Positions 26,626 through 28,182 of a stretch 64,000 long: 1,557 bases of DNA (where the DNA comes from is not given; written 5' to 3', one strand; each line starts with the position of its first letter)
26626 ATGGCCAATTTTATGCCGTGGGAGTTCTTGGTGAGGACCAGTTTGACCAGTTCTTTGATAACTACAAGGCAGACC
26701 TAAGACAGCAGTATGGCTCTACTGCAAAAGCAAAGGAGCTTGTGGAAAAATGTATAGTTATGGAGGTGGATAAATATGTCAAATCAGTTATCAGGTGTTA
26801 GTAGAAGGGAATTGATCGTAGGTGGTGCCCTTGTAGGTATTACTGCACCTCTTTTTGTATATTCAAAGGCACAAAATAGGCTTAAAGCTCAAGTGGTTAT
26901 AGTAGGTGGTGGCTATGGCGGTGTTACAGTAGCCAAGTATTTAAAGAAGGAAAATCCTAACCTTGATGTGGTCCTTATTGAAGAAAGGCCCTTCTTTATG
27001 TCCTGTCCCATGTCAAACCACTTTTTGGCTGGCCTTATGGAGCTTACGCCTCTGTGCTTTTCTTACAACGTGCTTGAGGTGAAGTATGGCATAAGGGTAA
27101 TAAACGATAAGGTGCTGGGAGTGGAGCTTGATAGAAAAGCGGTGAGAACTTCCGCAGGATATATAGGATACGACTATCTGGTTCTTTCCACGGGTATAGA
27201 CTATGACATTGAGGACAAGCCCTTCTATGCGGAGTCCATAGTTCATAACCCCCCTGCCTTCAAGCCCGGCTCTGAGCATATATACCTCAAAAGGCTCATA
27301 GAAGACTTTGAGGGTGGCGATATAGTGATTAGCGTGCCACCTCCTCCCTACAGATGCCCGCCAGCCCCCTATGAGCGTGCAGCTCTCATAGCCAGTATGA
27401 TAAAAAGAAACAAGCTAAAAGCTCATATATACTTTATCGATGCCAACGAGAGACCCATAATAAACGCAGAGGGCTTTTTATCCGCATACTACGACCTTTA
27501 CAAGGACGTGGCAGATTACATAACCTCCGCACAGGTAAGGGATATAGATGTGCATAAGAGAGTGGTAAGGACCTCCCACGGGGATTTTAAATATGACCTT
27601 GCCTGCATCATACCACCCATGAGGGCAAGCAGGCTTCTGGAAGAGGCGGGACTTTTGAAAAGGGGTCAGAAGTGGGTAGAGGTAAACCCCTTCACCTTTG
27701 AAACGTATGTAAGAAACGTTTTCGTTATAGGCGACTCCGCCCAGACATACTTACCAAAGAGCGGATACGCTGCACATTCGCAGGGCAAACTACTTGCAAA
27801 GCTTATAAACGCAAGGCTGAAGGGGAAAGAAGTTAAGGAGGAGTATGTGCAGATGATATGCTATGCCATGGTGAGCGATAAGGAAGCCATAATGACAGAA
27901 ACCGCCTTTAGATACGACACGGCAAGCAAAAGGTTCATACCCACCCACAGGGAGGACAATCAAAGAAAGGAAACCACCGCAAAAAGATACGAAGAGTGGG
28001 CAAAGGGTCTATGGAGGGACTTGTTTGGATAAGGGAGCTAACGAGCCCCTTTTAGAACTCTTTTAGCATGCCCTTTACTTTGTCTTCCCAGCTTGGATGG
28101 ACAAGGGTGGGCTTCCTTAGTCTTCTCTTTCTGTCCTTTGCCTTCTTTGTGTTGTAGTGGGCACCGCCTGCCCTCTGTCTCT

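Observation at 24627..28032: Two Tat-exported FccB-type flavoproteins flanking a Tat-exported Rieske-like protein, with no cytochrome c partner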

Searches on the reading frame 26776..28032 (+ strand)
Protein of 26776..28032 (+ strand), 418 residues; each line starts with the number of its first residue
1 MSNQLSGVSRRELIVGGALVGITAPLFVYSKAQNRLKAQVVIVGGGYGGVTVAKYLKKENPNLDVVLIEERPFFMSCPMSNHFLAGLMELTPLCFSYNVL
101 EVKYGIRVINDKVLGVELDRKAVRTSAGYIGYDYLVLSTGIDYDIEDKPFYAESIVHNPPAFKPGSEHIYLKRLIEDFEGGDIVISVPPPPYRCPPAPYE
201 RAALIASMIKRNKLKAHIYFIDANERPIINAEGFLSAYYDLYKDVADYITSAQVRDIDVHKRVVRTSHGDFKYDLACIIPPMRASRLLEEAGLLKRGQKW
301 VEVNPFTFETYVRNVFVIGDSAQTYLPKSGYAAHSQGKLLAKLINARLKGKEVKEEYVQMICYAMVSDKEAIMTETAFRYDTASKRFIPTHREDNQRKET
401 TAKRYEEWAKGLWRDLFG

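Call 3: search_protein_families(library=pfam, proteins=[window:26776-28032:+], max_evalue=1)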
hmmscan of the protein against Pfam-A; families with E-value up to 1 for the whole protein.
window:26776-28032:+ (418 aa): 13 families
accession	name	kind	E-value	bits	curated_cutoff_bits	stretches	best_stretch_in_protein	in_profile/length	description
PF21706.3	FCSD_central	-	4.1e-25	88.6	27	1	175-280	8-116/116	Sulfide dehydrogenase [flavocytochrome c] flavoprotein chain, central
PF07992.20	Pyr_redox_2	-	1.5e-16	61.2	26.1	2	39-140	2-108/291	Pyridine nucleotide-disulphide oxidoreductase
PF09242.17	FCSD-flav_bind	-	3.8e-06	27.6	26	1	361-417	8-71/71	Flavocytochrome c sulphide dehydrogenase, flavin-binding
PF01266.30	DAO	-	9.1e-06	25.9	27.9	1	40-73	2-33/353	FAD dependent oxidoreductase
PF01946.23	Thi4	-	5.9e-05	22.8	26.2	1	34-71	14-50/235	Thi4 family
PF13450.12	NAD_binding_8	-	0.00032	21.4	21.9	1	42-72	1-29/68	NAD(P)-binding Rossmann-like domain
PF00070.33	Pyr_redox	-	0.0054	17.7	22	1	40-75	2-35/82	Pyridine nucleotide-disulphide oxidoreductase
PF13454.12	NAD_binding_9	-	0.0055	17.1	21.8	1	41-74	1-36/155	FAD-NAD(P)-binding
PF05834.18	Lycopene_cycl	-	0.009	15.6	23.4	1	40-72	2-34/380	Lycopene cyclase protein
PF04820.20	Trp_halogenase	-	0.027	13.7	21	1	39-71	1-35/458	Tryptophan halogenase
PF13738.12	Pyr_redox_3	-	0.042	13.5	30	0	287-319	273-305/305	Pyridine nucleotide-disulphide oxidoreductase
PF16121.10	40S_S4_C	-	0.049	13.6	27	1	307-325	6-24/48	40S ribosomal protein S4 C-terminus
PF01494.25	FAD_binding_3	-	0.12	12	22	0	38-59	2-23/349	FAD binding domain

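Call 4: search_protein_families(library=ncbifam, proteins=[window:26776-28032:+], max_evalue=1)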
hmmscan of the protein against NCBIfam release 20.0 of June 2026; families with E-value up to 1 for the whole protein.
window:26776-28032:+ (418 aa): 43 families (the best 25 are shown)
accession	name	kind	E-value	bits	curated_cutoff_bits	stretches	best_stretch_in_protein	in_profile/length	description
NF049943.1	SQR_III_seleno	exception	1.6e-28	99.7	525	1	39-382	2-349/406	type III sulfide quinone reductase, selenoprotein subtype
TIGR03169.1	Nterm_to_SelD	hypoth_equivalog_domain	1.5e-13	50.9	310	2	244-379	205-344/365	pyridine nucleotide-disulfide oxidoreductase family protein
TIGR03385.1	CoA_CoA_reduc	equivalog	5.4e-09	35.3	578.8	2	39-142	1-114/439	CoA-disulfide reductase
TIGR00562.1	proto_IX_ox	equivalog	3.4e-05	22.6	97.85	1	37-71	2-36/470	protoporphyrinogen oxidase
NF007123.0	PRK09564.1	equivalog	4.3e-05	22.4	458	1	31-142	143-245/444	CoA-disulfide reductase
TIGR03329.1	Phn_aa_oxid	hypoth_equivalog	5.6e-05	22.1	632.8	1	34-70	21-57/460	putative aminophosphonate oxidoreductase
TIGR03315.1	Se_ygfK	equivalog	0.00063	17.3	835.3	1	286-351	779-842/1012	putative selenate reductase subunit YgfK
NF004780.0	PRK06126.1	subfamily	0.00066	18.1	445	1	32-89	3-58/552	hypothetical protein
NF005612.0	PRK07364.1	equivalog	0.00082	18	487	1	30-72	11-51/415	FAD-dependent hydroxylase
NF009410.0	PRK12771.1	subfamily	0.00084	18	516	1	285-369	384-450/566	NAD(P)-binding protein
NF046103.1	NOXase_Strep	equivalog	0.00099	18.2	600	1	34-83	144-191/442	H2O-forming NADH oxidase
NF010037.0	PRK13512.1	equivalog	0.0019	17.2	394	1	272-325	229-282/438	CoA-disulfide reductase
NF005331.0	PRK06854.1-2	equivalog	0.0019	16.7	557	1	33-70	5-42/563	adenylyl-sulfate reductase subunit alpha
TIGR00292.1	TIGR00292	equivalog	0.0021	17.3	148.3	1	36-71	20-53/254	sulfide-dependent adenosine diphosphate thiazole synthase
TIGR01350.1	lipoamide_DH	equivalog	0.0038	16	408.8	1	287-363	275-347/461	dihydrolipoyl dehydrogenase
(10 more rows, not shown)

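Call 22: search_solved_structures(query=window:26776-28032:+, max_evalue=0.001, show_alignments=2)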
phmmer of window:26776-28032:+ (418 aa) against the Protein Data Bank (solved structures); distinct sequences matched with E-value up to 0.001: 41.
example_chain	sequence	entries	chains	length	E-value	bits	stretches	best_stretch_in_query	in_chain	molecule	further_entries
5n1t_A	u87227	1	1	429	1.1e-56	195.6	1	13-384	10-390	flavin-binding subunit of sulfide dehydrogenase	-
3vrd_B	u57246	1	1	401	1.3e-55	192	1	39-383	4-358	Flavocytochrome c flavin subunit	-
1fcd_A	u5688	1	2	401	1.5e-54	188.6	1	39-379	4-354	FLAVOCYTOCHROME C SULFIDE DEHYDROGENASE (FLAVIN-BINDING SUBUNIT)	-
3hyv_A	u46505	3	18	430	7.2e-15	57.8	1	39-319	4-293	Sulfide-quinone reductase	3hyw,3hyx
8dhk_A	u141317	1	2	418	1.3e-14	57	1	39-375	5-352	Sulfide:quinone oxidoreductase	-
6mp5_A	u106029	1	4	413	4.1e-14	55.3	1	39-375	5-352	Sulfide:quinone oxidoreductase, mitochondrial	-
6mo6_A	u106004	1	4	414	4.1e-14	55.3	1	39-375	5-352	Sulfide:quinone oxidoreductase, mitochondrial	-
6oi5_A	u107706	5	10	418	4.3e-14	55.3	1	39-375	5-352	Sulfide:quinone oxidoreductase, mitochondrial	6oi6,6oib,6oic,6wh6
1xhc_A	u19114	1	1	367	3e-09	39.3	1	38-141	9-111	NADH oxidase /nitrite reductase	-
7xpi_A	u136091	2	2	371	8.1e-09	37.9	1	39-144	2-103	Apoptosis inducing factor mitochondria associated 2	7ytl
9qrt_A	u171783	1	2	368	2.2e-08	36.5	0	39-144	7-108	FSP1 (tetrapod ancestor; L323A mutant) bound to FAD and NAD+ and compound 2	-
9ift_A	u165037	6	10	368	2.4e-08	36.4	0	39-144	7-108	FSP1 (tetrapod ancestor)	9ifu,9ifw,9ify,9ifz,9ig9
4fx9_A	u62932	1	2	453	2.8e-08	36.1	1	35-142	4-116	Coenzyme A disulfide reductase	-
5l1n_A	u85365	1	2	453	4e-08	35.6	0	35-142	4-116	Coenzyme A disulfide reductase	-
3kd9_A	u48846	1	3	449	2.1e-07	33.2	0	39-142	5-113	Coenzyme A disulfide reductase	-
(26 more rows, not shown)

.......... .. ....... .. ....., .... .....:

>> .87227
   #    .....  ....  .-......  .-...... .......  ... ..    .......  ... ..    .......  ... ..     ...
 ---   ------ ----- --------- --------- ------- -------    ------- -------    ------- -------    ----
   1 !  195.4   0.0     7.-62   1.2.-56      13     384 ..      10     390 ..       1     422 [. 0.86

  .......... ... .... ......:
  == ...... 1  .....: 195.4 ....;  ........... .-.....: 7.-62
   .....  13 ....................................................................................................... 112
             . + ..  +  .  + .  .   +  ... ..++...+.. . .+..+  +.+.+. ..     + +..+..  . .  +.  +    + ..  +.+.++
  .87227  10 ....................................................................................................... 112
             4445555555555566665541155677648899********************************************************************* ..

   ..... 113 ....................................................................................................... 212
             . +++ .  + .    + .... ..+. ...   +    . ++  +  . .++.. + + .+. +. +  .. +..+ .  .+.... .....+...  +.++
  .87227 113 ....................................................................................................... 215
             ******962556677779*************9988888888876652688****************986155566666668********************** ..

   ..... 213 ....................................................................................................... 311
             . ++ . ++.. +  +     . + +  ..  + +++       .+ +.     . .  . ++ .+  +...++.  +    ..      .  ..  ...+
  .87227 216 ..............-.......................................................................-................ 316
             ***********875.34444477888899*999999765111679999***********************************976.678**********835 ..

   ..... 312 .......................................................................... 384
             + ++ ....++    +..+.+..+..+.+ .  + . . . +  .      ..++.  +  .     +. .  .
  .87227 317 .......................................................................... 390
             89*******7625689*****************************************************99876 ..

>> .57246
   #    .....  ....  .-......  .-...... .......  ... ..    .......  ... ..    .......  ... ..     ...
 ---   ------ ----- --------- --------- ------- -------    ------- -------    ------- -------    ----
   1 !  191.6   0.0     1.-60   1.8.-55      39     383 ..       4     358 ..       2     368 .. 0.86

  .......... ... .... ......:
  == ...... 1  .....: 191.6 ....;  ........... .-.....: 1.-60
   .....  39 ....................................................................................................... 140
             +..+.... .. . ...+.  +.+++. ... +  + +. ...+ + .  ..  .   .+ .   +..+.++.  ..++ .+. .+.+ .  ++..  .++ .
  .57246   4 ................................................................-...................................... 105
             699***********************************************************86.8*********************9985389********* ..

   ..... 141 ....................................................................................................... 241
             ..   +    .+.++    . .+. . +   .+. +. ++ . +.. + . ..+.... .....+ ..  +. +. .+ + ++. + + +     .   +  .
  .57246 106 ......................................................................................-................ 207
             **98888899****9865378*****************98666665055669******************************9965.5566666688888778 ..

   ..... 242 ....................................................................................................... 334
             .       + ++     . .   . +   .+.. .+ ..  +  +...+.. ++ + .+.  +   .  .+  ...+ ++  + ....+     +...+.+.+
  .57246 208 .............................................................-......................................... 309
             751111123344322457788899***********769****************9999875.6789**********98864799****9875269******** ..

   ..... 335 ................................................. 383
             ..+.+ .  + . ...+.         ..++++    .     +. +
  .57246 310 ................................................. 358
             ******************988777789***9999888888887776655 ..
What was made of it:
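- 26776..28032 (+): par2: Tat-exported FCSD-family flavoprotein (418 aa), start overlapping the Rieske 3' end by 26 nt. Call 22: 5N1T/3VRD/1FCD at E 1e-55 to 1e-57.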

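Call 34: search_solved_structures(query=window:26776-28032:+, max_evalue=1e-12, show_alignments=5)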
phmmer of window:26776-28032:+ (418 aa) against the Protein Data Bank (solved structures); distinct sequences matched with E-value up to 1e-12: 8.
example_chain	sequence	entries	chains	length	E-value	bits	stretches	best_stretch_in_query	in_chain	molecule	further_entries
5n1t_A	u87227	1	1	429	1.1e-56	195.6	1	13-384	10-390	flavin-binding subunit of sulfide dehydrogenase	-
3vrd_B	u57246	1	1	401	1.3e-55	192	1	39-383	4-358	Flavocytochrome c flavin subunit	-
1fcd_A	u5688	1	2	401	1.5e-54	188.6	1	39-379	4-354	FLAVOCYTOCHROME C SULFIDE DEHYDROGENASE (FLAVIN-BINDING SUBUNIT)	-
3hyv_A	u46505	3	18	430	7.2e-15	57.8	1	39-319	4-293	Sulfide-quinone reductase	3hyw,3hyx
8dhk_A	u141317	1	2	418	1.3e-14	57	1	39-375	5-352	Sulfide:quinone oxidoreductase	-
6mp5_A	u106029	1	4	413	4.1e-14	55.3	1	39-375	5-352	Sulfide:quinone oxidoreductase, mitochondrial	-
6mo6_A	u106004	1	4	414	4.1e-14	55.3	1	39-375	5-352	Sulfide:quinone oxidoreductase, mitochondrial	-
6oi5_A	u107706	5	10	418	4.3e-14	55.3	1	39-375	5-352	Sulfide:quinone oxidoreductase, mitochondrial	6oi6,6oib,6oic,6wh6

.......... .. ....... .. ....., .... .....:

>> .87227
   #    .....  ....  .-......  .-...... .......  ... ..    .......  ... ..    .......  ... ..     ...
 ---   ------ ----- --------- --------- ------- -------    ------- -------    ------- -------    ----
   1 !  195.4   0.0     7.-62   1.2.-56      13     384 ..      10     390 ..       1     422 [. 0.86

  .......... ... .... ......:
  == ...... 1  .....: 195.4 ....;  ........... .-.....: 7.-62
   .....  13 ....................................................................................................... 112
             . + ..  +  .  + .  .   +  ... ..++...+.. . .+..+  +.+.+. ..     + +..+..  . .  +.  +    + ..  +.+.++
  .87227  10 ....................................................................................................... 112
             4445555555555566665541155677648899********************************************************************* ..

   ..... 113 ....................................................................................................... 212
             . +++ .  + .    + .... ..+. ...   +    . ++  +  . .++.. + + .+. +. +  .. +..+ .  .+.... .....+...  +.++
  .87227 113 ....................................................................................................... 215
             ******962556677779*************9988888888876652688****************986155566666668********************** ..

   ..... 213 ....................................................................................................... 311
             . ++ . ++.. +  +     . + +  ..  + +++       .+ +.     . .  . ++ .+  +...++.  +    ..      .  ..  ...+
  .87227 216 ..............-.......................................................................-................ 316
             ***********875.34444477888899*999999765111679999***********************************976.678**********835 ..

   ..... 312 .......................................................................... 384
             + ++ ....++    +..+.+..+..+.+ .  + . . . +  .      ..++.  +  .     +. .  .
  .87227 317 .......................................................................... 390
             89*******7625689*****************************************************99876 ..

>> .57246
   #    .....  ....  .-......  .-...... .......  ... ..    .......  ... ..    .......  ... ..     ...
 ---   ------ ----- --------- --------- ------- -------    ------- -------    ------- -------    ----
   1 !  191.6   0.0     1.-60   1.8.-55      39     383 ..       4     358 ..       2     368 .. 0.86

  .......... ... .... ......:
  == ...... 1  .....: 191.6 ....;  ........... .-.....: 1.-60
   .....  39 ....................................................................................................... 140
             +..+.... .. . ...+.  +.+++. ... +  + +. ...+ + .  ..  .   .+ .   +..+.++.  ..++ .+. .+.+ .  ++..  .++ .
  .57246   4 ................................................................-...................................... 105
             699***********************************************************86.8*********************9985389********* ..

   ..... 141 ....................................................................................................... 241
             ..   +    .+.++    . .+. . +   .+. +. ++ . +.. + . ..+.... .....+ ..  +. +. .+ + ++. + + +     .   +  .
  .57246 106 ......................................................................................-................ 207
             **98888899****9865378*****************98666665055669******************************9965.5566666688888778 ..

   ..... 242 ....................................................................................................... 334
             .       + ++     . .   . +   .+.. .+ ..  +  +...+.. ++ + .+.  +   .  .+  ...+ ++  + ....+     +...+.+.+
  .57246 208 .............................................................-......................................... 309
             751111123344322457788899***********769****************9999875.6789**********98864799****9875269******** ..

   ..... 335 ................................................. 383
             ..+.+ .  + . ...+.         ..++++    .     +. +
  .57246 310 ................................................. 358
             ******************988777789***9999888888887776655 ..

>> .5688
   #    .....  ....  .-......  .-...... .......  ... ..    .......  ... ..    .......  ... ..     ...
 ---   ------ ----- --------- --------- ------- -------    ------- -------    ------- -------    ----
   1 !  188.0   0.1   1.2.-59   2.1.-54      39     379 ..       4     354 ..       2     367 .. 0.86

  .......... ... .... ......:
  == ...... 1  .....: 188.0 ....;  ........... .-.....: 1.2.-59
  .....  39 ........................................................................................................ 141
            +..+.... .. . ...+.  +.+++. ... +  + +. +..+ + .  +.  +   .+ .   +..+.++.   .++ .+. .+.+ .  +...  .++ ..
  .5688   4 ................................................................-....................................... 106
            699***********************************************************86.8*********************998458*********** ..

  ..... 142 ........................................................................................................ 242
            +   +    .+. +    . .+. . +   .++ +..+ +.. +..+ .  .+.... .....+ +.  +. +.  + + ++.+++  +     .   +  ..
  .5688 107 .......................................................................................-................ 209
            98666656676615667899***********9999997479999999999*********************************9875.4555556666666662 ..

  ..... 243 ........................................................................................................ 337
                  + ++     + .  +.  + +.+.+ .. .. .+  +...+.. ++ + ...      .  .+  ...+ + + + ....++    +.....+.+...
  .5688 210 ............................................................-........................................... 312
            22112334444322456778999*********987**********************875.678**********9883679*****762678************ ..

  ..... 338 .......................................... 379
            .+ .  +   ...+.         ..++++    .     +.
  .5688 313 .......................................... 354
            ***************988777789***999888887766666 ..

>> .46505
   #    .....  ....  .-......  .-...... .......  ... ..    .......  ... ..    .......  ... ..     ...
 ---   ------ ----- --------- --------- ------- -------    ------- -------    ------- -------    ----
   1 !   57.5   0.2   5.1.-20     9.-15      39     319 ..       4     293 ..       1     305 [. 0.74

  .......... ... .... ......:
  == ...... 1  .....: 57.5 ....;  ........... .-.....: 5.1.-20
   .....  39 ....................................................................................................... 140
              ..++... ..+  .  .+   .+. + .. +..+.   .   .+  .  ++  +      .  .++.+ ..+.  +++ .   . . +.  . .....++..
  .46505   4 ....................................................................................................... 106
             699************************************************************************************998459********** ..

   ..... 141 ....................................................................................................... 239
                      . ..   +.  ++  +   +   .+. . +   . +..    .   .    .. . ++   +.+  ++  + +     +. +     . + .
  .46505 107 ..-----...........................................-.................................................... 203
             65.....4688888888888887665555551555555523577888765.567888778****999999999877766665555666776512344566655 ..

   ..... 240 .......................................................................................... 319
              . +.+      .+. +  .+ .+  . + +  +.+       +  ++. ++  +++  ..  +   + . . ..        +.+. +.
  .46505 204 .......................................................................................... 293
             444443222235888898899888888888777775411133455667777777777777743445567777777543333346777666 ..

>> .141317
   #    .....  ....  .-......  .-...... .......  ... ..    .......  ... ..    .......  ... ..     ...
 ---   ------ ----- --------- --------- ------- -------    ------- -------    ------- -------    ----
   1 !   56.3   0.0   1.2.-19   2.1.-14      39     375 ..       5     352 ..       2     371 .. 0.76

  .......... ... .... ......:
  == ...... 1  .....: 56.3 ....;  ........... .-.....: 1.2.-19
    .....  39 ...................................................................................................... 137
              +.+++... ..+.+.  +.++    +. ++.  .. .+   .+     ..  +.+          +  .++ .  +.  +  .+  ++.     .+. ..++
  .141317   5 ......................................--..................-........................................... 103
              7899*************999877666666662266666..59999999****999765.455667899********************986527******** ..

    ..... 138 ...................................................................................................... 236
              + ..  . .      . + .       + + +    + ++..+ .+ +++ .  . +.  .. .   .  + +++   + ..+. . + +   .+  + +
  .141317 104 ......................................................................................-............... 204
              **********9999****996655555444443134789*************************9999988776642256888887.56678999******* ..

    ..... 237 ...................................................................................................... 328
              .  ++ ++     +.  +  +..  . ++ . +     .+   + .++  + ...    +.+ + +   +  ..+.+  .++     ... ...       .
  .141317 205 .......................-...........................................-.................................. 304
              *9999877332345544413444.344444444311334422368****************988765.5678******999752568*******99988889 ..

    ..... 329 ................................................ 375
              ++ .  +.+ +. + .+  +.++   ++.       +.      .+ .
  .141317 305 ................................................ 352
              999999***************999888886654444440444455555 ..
